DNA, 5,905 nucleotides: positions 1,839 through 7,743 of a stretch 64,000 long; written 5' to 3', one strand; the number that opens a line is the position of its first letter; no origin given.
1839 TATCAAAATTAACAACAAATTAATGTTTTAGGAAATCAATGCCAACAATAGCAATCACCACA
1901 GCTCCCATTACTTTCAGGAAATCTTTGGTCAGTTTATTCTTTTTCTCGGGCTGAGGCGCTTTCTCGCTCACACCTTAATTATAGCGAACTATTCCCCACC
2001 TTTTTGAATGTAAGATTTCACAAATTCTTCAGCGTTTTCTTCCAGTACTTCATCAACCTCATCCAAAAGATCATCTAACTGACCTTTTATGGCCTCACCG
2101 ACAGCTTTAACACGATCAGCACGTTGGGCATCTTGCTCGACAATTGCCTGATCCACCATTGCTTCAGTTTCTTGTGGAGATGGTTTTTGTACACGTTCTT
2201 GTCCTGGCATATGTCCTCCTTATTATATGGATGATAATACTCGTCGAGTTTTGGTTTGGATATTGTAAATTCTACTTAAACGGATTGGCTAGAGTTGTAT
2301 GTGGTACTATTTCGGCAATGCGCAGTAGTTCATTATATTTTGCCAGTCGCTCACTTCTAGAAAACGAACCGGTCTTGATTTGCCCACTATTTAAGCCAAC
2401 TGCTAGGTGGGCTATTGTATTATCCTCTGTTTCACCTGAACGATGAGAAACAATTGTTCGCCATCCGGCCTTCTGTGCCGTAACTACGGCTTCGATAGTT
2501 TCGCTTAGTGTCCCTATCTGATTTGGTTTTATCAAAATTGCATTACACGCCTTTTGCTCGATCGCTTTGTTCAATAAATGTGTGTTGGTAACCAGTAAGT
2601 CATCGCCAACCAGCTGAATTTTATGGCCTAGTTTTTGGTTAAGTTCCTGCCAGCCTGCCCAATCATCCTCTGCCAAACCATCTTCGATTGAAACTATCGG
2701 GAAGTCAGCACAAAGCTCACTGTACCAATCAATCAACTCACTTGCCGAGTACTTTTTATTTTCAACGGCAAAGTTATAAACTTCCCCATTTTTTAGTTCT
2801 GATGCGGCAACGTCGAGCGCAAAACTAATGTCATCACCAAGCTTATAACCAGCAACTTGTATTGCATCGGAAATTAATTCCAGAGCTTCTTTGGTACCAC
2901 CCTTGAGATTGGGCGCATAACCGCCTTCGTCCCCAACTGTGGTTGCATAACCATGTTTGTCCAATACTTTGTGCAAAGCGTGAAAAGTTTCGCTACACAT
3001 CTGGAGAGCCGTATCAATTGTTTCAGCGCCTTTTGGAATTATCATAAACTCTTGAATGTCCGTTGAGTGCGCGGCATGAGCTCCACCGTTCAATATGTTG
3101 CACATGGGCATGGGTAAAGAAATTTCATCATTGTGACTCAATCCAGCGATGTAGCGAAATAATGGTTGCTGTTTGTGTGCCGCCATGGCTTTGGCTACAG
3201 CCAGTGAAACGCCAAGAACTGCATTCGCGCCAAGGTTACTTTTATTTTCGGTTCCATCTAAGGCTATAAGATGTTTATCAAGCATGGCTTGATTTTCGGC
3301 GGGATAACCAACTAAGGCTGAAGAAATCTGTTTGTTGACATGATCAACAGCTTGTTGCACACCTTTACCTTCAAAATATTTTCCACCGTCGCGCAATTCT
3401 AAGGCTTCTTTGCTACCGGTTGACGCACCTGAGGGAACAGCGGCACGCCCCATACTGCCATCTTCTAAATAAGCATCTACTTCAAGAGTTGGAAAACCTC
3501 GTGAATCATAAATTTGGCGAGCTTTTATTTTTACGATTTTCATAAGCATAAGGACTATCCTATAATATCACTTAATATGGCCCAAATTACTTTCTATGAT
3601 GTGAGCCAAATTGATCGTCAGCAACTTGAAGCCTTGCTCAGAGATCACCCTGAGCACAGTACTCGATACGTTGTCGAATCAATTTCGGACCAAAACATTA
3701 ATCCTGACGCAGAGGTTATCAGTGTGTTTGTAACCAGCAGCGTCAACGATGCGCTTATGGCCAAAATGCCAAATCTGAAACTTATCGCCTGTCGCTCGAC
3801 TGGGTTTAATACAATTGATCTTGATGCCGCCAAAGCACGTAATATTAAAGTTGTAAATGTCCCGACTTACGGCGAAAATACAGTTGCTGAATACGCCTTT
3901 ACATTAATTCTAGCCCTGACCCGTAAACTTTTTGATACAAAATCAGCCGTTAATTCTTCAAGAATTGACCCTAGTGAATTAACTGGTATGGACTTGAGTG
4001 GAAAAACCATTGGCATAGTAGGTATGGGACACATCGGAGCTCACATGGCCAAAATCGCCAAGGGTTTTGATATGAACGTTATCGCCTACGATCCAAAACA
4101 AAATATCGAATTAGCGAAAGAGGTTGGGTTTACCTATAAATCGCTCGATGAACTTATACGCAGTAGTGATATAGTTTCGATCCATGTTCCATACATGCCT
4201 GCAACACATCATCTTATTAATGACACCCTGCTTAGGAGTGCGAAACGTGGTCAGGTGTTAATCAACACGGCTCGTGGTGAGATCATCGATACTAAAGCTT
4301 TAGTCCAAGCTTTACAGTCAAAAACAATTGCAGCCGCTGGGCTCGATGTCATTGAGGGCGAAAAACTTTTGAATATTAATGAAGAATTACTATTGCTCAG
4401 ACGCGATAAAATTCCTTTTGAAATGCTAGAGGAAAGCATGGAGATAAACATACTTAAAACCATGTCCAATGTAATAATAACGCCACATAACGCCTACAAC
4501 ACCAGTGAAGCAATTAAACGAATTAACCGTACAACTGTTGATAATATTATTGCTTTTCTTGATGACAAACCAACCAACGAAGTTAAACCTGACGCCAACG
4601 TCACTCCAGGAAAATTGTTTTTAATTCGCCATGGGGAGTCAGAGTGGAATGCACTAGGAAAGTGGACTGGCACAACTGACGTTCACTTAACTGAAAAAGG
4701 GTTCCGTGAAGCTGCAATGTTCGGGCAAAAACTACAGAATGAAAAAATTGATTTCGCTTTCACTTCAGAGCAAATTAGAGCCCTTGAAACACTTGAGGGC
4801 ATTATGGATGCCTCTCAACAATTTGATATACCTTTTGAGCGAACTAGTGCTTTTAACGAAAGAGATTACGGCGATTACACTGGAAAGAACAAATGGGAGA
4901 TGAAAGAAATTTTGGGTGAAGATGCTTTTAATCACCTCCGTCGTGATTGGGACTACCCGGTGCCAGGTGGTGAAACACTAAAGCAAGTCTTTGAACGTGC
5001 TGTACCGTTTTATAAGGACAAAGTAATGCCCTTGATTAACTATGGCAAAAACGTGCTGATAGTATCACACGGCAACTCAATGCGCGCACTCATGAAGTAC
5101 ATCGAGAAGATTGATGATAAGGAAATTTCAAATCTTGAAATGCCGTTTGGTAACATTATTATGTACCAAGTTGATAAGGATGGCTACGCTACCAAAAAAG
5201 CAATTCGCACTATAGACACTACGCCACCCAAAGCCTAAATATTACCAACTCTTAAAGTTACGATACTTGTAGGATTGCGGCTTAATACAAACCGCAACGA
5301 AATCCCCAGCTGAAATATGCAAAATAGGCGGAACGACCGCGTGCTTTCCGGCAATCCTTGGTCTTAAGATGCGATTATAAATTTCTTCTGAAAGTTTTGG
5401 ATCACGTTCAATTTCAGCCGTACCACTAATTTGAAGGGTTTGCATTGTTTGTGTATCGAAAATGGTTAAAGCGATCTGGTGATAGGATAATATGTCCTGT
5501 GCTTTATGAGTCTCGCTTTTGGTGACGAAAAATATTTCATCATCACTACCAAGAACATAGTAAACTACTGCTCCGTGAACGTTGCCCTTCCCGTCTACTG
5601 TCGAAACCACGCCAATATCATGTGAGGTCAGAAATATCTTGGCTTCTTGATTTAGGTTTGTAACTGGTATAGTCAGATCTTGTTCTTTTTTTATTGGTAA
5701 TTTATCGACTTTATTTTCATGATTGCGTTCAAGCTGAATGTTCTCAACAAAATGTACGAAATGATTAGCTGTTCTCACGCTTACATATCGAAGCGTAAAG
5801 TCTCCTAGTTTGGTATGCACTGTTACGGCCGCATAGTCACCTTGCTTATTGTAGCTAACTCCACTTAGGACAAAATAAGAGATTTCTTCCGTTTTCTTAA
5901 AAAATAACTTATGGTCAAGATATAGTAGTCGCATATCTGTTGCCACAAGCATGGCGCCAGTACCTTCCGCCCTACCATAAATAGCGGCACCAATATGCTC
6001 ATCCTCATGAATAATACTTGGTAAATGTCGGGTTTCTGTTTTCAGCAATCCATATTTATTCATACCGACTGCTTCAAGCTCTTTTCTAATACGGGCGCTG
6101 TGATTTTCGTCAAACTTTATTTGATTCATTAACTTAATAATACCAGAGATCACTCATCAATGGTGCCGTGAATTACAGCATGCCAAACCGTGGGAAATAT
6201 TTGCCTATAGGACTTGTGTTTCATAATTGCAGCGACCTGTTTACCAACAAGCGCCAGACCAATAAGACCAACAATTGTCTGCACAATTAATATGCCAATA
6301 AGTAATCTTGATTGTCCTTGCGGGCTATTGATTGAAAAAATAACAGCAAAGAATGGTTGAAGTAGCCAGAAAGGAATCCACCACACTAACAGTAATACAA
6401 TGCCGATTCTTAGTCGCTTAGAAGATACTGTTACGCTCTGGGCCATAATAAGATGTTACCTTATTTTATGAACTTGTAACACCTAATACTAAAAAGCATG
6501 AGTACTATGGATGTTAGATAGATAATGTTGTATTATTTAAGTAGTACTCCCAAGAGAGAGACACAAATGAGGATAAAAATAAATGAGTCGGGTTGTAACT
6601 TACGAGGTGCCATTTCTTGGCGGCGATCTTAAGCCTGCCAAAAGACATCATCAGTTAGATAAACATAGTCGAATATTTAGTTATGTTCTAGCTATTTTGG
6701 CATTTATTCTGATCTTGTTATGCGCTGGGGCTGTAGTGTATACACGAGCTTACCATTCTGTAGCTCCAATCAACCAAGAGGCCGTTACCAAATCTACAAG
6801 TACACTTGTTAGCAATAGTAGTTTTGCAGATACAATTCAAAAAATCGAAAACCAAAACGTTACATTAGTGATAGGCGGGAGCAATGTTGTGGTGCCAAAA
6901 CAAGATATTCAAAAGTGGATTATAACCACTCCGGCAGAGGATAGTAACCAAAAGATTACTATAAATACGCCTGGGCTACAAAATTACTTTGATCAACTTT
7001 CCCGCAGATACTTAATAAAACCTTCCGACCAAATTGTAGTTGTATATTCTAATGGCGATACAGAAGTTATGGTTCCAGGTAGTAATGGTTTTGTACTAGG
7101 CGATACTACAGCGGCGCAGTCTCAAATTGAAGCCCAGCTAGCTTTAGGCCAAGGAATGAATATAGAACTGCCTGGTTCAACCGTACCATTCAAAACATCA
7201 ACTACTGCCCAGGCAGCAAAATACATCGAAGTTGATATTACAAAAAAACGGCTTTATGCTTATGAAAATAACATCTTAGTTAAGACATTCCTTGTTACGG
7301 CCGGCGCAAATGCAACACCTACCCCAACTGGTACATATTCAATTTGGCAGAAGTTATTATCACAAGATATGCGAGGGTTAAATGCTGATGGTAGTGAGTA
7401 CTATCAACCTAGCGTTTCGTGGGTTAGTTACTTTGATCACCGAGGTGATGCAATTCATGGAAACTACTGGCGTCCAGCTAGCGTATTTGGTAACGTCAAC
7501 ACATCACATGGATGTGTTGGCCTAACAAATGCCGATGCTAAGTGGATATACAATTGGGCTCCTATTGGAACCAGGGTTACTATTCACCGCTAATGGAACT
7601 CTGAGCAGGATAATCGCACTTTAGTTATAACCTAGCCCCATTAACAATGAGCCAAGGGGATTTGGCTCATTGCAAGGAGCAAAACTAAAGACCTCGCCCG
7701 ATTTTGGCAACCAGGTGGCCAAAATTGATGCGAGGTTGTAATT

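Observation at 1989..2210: Clear Pup (prokaryotic ubiquitin-like protein) homolog, GGE-ended, with no pupylation partners in view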

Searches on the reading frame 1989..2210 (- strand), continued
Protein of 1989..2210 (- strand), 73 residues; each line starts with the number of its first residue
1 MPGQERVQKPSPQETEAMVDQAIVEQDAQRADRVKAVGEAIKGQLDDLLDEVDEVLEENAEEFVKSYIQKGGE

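Call 65: find_encoding_contigs(protein=P0150, flank=10000, max_places=4)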
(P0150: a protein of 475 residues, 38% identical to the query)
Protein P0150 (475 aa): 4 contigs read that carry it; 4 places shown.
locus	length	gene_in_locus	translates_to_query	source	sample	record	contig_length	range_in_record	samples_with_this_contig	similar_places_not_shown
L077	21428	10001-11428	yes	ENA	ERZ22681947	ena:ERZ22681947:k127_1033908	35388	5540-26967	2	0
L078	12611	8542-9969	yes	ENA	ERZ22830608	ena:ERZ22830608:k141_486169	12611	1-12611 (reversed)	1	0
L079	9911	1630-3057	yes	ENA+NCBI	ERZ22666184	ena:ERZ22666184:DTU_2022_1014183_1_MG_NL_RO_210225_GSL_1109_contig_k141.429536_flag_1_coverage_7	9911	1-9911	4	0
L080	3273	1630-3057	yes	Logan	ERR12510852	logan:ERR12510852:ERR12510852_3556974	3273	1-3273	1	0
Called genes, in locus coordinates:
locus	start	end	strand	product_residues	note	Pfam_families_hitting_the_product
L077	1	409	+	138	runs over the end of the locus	-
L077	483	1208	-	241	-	PF22935:RM44_endonuclase (weak), PF14622:Ribonucleas_3_3, PF00636:Ribonuclease_3, PF00035:dsrm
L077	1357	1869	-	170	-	PF00293:NUDIX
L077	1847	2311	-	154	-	PF01029:NusB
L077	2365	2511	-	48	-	-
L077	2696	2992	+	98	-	-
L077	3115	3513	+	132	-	-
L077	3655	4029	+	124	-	-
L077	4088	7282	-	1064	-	PF00133:tRNA-synt_1, PF09334:tRNA-synt_1g, PF13603:tRNA-synt_1_2, PF00293:NUDIX, PF00133:tRNA-synt_1, PF08264:Anticodon_1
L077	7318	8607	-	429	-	PF08245:Mur_ligase_M, PF02875:Mur_ligase_C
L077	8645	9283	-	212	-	PF13328:HD_4, PF01966:HD (weak)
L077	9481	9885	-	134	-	-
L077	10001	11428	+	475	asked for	PF03136:Pup_ligase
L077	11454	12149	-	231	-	-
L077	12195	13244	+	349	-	PF01594:AI-2E_transport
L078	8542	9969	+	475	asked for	PF03136:Pup_ligase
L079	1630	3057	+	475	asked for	PF03136:Pup_ligase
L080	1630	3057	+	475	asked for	PF03136:Pup_ligase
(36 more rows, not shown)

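Call 71: search_protein_families(library=ncbifam, proteins=[L066:7949-9691:+, L066:9786-9986:+, L066:10001-11494:+], max_evalue=0.00001)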
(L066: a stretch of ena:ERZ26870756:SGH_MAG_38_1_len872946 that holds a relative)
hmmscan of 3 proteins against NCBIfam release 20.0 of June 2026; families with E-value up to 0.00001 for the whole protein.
L066:7949-9691:+ (580 aa): 13 families
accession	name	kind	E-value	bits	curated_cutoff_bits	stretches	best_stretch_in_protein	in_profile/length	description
TIGR03689.1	pup_AAA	equivalog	2.7e-175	584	504.75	1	41-549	7-509/512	proteasome ATPase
TIGR01243.1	CDC48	subfamily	3.7e-63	214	802.65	2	288-512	511-704/733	CDC48 family AAA ATPase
NF003069.1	PRK03992.1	subfamily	4.2e-61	207.2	500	1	178-413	89-312/379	proteasome-activating nucleotidase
TIGR01242.2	TIGR01242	subfamily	1.5e-59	201.8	500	1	165-413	61-295/362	proteasome-activating nucleotidase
NF047748.1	PrtsmActNtasePan1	equivalog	1.2e-49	169.5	750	1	181-415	110-331/405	proteasome-activating nucleotidase Pan1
NF047747.1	PrtsmActNtasePan2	equivalog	5.7e-49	167.4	700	1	179-413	111-332/397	proteasome-activating nucleotidase Pan2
TIGR01241.2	FtsH_fam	equivalog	1.1e-41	143.4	600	1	212-416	157-345/598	ATP-dependent zinc metalloprotease FtsH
NF041006.2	cell_div_CdvC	equivalog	1.4e-36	126.2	650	1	197-417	83-287/370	cell division protein CdvC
NF008004.0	PRK10733.1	equivalog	1.3e-31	109.3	1008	1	214-413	149-332/644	ATP-dependent zinc metalloprotease FtsH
NF042959.1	IteA_antiphage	equivalog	7.2e-25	87.9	510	1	212-450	87-297/367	anti-phage ATPase IteA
TIGR03922.1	T7SS_EccA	equivalog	1.6e-09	36.9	466.65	1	223-383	285-428/557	type VII secretion AAA-ATPase EccA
NF003229.0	PRK04195.1-5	equivalog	5.1e-06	25.4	280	0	243-277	36-70/413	replication factor C large subunit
TIGR02928.1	TIGR02928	subfamily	8.1e-06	24.9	181.3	0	202-282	4-71/366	orc1/cdc6 family replication initiation protein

L066:9786-9986:+ (66 aa): 1 family
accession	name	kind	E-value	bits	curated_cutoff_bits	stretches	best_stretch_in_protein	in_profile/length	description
TIGR03687.1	pupylate_cterm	equivalog_domain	9.7e-13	47.9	41.45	1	41-66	8-33/33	ubiquitin-like protein Pup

L066:10001-11494:+ (497 aa): 2 families
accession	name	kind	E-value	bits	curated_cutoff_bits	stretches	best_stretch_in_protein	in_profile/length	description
TIGR03688.1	depupylase_Dop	equivalog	4e-37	128.1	492.3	1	64-468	81-452/485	depupylase/deamidase Dop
TIGR03686.1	pupylate_PafA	equivalog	2.2e-32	112.4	551.3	1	66-457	43-411/457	Pup--protein ligase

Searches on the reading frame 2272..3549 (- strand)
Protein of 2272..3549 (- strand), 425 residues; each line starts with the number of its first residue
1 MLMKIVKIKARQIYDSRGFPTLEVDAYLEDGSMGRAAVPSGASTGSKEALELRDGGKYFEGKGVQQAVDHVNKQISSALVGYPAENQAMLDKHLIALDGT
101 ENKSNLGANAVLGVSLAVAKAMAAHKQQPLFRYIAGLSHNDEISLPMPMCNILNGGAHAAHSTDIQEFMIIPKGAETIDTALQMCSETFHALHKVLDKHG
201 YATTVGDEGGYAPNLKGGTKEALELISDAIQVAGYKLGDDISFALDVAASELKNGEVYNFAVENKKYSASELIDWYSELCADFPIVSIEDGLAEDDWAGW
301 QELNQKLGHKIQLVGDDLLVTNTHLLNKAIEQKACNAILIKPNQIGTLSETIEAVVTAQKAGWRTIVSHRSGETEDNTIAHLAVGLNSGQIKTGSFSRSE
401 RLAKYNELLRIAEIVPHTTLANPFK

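Call 8: search_protein_families(library=pfam, proteins=[window:2272-3549:-], max_evalue=0.001)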
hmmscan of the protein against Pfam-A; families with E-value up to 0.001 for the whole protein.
window:2272-3549:- (425 aa): 4 families
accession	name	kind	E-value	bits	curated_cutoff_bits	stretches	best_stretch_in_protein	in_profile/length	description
PF00113.28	Enolase_C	-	6.3e-114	380.7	21.5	1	143-415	2-281/296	Enolase, C-terminal TIM barrel domain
PF03952.21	Enolase_N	-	1.8e-54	183.9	35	1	5-134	1-131/131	Enolase, N-terminal domain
PF13378.12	MR_MLE_C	-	3.4e-07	30.6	29.4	1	264-389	52-172/219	Enolase C-terminal domain-like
PF07476.17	MAAL_C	-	7.2e-06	25.8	27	1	303-387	132-215/249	Methylaspartate ammonia-lyase C-terminus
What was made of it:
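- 2272..3549 (-): eno (enolase), the upstream neighbour on the same strand. Pfam Enolase_C scores 380.7 bits and Enolase_N 183.9 bits (call 8).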

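Call 20: list_cluster_members(proteins=[window:2272-3549:-, window:30972-32015:-, window:57467-59368:-, window:42962-43996:-, window:8584-11010:-, window:32878-34698:+, window:25311-26825:-, window:45522-46238:-])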
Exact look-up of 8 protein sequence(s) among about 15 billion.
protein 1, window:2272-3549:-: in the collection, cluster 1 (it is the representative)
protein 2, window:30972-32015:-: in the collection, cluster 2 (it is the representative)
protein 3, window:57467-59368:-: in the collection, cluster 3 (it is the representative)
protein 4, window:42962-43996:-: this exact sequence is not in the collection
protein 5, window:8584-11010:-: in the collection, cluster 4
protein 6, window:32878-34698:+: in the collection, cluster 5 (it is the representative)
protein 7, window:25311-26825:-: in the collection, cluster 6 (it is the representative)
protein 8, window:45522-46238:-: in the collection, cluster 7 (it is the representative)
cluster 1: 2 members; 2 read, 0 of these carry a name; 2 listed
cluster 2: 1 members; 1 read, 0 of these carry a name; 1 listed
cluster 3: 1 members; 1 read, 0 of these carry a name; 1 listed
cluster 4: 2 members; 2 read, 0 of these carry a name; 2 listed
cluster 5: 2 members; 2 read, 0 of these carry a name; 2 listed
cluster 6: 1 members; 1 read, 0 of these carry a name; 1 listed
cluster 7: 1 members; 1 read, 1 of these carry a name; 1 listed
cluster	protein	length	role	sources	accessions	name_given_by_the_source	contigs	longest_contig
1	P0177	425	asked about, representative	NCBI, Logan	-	-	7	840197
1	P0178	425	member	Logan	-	-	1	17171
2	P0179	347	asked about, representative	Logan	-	-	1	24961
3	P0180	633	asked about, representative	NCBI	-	-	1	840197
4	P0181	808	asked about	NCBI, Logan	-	-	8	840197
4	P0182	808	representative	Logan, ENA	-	-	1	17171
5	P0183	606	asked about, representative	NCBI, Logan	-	-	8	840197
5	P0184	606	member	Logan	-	-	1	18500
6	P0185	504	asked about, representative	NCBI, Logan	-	-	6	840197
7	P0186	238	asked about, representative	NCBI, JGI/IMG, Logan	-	YebC/PmpR family DNA-binding regulatory protein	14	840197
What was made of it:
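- The fingerprint itself works for 6 of 6 well-defined window proteins (call 20).
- Tried and rejected: Exact-cluster look-ups of 8 window proteins gave no organism names (call 20).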

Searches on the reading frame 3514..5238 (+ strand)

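Call 8: search_protein_families(library=pfam, proteins=[window:3514-5238:+], max_evalue=0.001)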
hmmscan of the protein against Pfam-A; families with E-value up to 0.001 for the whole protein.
window:3514-5238:+ (574 aa): 8 families
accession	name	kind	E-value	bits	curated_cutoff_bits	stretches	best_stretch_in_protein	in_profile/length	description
PF02826.25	2-Hacid_dh_C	-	1.8e-55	187.5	25.1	1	129-327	1-178/178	D-isomer specific 2-hydroxyacid dehydrogenase, NAD binding domain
PF00300.27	His_Phos_1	-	1.9e-41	142.3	21.7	1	368-560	1-188/194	Histidine phosphatase superfamily (branch 1)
PF00389.36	2-Hacid_dh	-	1.1e-29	103.3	24.6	1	39-357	12-133/134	D-isomer specific 2-hydroxyacid dehydrogenase, catalytic domain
PF03446.21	NAD_binding_2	-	1.7e-11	44.8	21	1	165-279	1-119/161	NAD binding domain of 6-phosphogluconate dehydrogenase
PF07991.19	KARI_N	-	3.9e-07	30.2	20.6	1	161-250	2-92/165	Acetohydroxy acid isomeroreductase, NADPH-binding domain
PF03807.23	F420_oxidored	-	0.00012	23.1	21.6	1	165-253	1-92/94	NADP oxidoreductase coenzyme F420-dependent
PF13478.12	XdhC_C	-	0.0006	20.8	29.7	0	168-272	3-72/125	XdhC Rossmann domain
PF04203.18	Sortase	-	0.00095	19.4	26.6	0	478-571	7-97/125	Sortase domain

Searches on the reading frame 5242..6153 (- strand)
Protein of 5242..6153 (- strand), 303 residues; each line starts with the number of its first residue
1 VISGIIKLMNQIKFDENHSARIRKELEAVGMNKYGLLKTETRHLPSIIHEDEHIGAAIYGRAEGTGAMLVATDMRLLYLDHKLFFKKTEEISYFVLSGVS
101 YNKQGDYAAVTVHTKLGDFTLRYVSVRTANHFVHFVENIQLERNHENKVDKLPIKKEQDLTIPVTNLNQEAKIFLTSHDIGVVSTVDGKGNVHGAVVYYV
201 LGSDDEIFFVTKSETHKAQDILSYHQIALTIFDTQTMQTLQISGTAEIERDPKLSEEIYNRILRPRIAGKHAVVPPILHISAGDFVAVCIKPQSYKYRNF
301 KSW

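Call 8: search_protein_families(library=pfam, proteins=[window:5242-6153:-], max_evalue=0.001)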
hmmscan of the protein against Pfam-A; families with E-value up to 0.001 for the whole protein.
window:5242-6153:- (303 aa): 3 families
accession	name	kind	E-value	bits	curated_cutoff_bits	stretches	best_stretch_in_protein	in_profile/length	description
PF01243.27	PNPOx_N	-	8e-15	55.7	28.1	1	168-296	2-117/120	Pyridoxamine 5'-phosphate oxidase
PF14470.12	bPH_3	-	9.1e-10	39.3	23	1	49-137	2-94/95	Bacterial PH domain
PF16242.11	Pyrid_ox_like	-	3.6e-08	33.5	28.8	1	196-264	32-100/149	Pyridoxamine 5'-phosphate oxidase like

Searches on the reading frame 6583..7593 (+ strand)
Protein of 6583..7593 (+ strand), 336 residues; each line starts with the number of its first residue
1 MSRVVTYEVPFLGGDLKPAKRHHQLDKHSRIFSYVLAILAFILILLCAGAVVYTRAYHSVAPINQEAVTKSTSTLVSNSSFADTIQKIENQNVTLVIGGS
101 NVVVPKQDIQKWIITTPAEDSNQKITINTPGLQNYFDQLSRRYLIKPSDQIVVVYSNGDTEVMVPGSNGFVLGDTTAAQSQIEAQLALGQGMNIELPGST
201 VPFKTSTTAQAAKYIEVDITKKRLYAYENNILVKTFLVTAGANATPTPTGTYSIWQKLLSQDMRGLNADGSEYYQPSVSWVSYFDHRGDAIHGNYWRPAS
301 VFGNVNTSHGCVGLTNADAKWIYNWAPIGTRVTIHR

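Call 8: search_protein_families(library=pfam, proteins=[window:6583-7593:+], max_evalue=0.001)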
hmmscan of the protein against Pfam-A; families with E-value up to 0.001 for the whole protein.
window:6583-7593:+ (336 aa): 1 family
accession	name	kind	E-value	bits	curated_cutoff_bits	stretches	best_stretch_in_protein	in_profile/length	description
PF03734.19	YkuD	-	9.7e-25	88.3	23.4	1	213-334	2-146/146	L,D-transpeptidase catalytic domain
